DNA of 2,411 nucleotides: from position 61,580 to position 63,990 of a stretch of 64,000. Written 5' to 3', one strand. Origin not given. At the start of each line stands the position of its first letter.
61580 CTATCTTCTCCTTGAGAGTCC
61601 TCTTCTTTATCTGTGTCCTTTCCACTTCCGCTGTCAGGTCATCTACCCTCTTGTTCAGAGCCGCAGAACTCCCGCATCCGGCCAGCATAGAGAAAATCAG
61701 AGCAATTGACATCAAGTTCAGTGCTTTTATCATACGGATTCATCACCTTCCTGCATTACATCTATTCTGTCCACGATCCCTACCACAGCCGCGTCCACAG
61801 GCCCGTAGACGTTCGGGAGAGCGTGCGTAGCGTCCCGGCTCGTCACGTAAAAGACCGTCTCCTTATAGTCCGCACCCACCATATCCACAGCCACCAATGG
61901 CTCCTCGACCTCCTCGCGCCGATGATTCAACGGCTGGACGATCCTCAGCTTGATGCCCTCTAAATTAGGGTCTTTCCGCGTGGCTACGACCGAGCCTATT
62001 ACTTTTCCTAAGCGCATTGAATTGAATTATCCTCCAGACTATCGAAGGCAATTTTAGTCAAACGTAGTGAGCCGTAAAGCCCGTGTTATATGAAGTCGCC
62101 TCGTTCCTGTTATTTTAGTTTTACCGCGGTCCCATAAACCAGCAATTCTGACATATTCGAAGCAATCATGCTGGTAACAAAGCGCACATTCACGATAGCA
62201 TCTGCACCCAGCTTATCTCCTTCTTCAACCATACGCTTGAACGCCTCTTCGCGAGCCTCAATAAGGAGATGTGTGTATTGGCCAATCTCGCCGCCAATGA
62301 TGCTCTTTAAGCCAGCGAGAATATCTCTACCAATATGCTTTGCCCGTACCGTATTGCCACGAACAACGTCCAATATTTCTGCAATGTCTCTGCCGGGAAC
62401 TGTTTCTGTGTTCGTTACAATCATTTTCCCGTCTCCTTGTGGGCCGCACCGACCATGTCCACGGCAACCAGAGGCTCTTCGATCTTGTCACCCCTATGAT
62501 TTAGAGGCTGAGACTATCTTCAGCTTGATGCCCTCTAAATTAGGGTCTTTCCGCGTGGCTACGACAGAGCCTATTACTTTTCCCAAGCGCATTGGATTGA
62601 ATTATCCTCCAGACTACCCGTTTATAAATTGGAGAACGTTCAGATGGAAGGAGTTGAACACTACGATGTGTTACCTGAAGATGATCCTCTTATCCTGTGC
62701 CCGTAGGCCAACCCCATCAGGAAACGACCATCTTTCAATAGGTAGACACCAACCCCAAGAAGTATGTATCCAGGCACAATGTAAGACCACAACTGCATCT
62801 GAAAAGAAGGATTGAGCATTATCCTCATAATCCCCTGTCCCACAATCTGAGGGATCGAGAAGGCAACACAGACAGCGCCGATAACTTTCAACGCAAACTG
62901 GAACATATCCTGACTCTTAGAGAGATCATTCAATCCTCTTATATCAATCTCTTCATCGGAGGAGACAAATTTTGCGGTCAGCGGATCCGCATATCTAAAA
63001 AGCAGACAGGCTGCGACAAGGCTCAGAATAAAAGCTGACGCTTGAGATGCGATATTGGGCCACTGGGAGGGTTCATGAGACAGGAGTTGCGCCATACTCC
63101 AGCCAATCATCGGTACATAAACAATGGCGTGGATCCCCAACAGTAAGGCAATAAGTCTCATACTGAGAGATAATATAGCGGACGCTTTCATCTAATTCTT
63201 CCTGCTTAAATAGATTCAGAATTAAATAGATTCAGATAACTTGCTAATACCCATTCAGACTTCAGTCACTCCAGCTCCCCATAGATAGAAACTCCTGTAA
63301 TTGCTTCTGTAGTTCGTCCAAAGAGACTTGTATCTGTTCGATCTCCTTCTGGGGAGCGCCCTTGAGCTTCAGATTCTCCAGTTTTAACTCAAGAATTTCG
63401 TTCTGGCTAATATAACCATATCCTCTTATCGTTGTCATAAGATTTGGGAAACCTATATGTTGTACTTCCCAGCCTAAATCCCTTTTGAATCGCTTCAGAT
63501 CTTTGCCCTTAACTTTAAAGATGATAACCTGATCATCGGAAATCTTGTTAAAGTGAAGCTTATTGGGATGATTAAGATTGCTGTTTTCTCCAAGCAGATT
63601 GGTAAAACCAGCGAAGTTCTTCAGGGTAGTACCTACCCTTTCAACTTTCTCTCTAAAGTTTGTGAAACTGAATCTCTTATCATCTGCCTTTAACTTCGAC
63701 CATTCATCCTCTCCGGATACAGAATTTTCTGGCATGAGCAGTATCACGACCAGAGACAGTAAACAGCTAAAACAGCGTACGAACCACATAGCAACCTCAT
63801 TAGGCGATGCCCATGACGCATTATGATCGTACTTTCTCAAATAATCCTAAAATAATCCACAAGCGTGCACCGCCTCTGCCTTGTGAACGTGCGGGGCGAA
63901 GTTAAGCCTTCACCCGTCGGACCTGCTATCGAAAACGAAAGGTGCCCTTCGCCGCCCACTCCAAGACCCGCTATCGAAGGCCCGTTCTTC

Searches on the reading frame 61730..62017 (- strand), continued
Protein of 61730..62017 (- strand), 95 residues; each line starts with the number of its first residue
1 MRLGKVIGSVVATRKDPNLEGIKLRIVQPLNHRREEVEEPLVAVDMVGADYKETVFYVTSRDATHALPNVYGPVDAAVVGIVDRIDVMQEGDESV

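Call 62: search_protein_families(library=ncbifam, proteins=[window:61730-62017:-, L002:6647-7969:+, L002:4635-6140:+], max_evalue=0.01)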
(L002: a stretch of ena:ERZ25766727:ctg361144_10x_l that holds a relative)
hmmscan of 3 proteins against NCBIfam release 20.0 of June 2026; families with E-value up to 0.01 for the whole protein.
window:61730-62017:- (95 aa): 4 families
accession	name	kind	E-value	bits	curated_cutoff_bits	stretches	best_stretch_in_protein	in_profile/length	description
NF053795.1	beta_CO2some_L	equivalog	2.2e-19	69.7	125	1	1-89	1-89/99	beta-carboxysome shell vertex protein CcmL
NF011992.0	PRK15448.1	equivalog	3.6e-09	36.6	118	1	1-85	1-85/95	ethanolamine utilization microcompartment protein EutN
TIGR02703.2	carboxysome_A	equivalog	4e-08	33.5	120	1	1-84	1-79/81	alpha-carboxysome shell vertex protein CsoS4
TIGR02704.1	carboxysome_B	equivalog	5.2e-07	30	88.9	1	1-84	1-78/80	carboxysome peptide B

L002:6647-7969:+ (440 aa): 3 families
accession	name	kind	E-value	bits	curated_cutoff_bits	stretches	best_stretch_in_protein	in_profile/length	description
NF045487.1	ASRP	equivalog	0.00026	19.8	300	1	13-278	192-441/593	archaea-specific SMC-related protein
TIGR02169.1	SMC_prok_A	equivalog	0.0005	17.9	729.4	1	72-276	251-459/1165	chromosome segregation protein SMC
NF045780.1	TrlF_fam_ATP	equivalog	0.00082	18.2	350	1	86-278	513-706/944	TrlF family AAA-like ATPase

L002:4635-6140:+ (501 aa): 39 families (the best 25 are shown)
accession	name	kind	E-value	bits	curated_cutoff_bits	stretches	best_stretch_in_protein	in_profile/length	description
NF011927.0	PRK15398.1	subfamily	4.9e-198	658.5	403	1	23-500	2-464/465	aldehyde dehydrogenase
NF010378.0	PRK13805.1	equivalog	1.8e-74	251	951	1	67-462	14-411/872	bifunctional acetaldehyde-CoA/alcohol dehydrogenase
TIGR02518.1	EutH_ACDH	equivalog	1.1e-67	229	620.1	1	69-463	10-407/488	acetaldehyde dehydrogenase (acetylating)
NF047625.1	AcylSulfactDhSauS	equivalog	2.2e-41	142.1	600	1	69-473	6-414/464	acylating sulfoacetaldehyde dehydrogenase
TIGR03250.1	PhnAcAld_DH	equivalog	4e-26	91.7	635.65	1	67-444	36-420/472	phosphonoacetaldehyde dehydrogenase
NF040648.1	lactal_redase_Meth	equivalog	2.4e-25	89.5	650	1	67-448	33-417/463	lactaldehyde dehydrogenase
NF042993.1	AlphKGSA_gudD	equivalog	2.2e-23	82.8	770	1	66-325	41-305/481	alpha-ketoglutaric semialdehyde dehydrogenase GucD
NF006992.0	PRK09457.1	subfamily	6.4e-22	77.9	514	1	67-454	37-431/487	succinylglutamate-semialdehyde dehydrogenase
NF047626.1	SulfactDhSafD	equivalog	1.3e-20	73.9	700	1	67-447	23-408/454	sulfoacetaldehyde dehydrogenase SafD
TIGR02299.1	HpaE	equivalog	1.5e-20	73.3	638.35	1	63-449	34-433/488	5-carboxymethyl-2-hydroxymuconate semialdehyde dehydrogenase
NF052305.1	DioxValDhHalo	equivalog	2.6e-20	72.8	750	1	67-325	43-306/483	2,5-dioxovalerate dehydrogenase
TIGR01804.1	BADH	equivalog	3.3e-19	68.7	668.6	1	65-448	33-401/467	betaine-aldehyde dehydrogenase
TIGR03240.1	arg_catab_astD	equivalog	4.2e-19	68.7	579.3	1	68-450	36-425/484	succinylglutamate-semialdehyde dehydrogenase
NF006916.0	PRK09407.1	equivalog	7.8e-19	67.6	521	1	63-447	52-444/526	succinic semialdehyde dehydrogenase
TIGR01780.1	SSADH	subfamily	7.6e-18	64.6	646.35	1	67-453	19-413/448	succinate-semialdehyde dehydrogenase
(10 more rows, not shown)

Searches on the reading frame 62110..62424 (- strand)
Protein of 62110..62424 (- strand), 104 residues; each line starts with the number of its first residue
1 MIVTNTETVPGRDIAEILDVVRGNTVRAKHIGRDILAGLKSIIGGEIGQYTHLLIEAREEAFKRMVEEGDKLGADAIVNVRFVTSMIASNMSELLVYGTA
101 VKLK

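Call 5: search_protein_families(library=pfam, proteins=[window:62110-62424:-], max_evalue=0.1)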
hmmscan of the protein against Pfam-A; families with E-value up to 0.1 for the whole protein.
window:62110-62424:- (104 aa): 1 family
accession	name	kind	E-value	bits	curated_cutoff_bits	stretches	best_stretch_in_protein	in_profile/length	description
PF01906.23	YbjQ_1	-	6.6e-38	129.9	23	1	1-103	1-103/103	Putative heavy-metal-binding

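Call 62: search_protein_families(library=ncbifam, proteins=[window:62110-62424:-], max_evalue=0.01)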
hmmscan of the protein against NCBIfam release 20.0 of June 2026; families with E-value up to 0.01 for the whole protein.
window:62110-62424:- (104 aa): 5 families
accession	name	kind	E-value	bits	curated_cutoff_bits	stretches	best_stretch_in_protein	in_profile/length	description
NF002989.0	PRK03732.1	equivalog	3.2e-35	120.7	181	1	1-102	8-109/114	hypothetical protein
NF009496.0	PRK12856.1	subfamily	1.1e-16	60.9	177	1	1-102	1-102/103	hypothetical protein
NF002776.0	PRK02877.1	equivalog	1.4e-16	60.6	160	1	1-103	1-105/107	hypothetical protein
NF009495.0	PRK12855.1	subfamily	1.5e-14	54.1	180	1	1-102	1-102/103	hypothetical protein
NF002224.0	PRK01119.1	equivalog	1.7e-14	53.8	169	1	1-102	1-104/110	putative heavy metal-binding protein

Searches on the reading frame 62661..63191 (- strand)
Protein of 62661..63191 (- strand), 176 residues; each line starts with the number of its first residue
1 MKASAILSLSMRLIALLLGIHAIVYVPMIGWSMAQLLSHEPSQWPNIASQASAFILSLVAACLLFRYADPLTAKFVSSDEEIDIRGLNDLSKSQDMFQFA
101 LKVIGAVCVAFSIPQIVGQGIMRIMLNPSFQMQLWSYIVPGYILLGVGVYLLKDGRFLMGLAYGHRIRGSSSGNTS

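Call 5: search_protein_families(library=pfam, proteins=[window:62661-63191:-], max_evalue=0.1)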
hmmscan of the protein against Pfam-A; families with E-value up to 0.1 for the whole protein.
window:62661-63191:- (176 aa): 1 family
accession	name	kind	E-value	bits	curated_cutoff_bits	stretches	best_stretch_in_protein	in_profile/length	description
PF00902.23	TatC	-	0.0025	18.1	25.1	1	50-146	99-191/208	Sec-independent protein translocase protein (TatC)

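Call 62: search_protein_families(library=ncbifam, proteins=[window:62661-63191:-], max_evalue=0.01)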
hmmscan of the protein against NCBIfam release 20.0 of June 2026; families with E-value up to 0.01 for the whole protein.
window:62661-63191:- (176 aa): 0 families

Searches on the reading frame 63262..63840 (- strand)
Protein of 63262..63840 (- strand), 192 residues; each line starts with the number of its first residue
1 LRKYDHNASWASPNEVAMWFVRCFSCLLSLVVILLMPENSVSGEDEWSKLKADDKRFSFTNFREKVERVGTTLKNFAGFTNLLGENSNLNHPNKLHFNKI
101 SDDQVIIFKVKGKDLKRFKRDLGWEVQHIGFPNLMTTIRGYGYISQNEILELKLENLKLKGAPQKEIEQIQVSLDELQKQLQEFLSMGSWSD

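Call 5: search_protein_families(library=pfam, proteins=[window:63262-63840:-], max_evalue=0.1)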
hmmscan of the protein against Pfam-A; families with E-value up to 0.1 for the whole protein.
window:63262-63840:- (192 aa): 1 family
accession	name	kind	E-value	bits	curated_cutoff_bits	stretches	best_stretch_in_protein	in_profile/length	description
PF08824.15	Serine_rich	-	0.09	13.2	26.9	0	150-186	25-61/157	Serine rich protein interaction domain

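Call 62: search_protein_families(library=ncbifam, proteins=[window:63262-63840:-], max_evalue=0.01)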
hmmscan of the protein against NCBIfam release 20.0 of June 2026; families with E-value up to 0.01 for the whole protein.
window:63262-63840:- (192 aa): 0 families
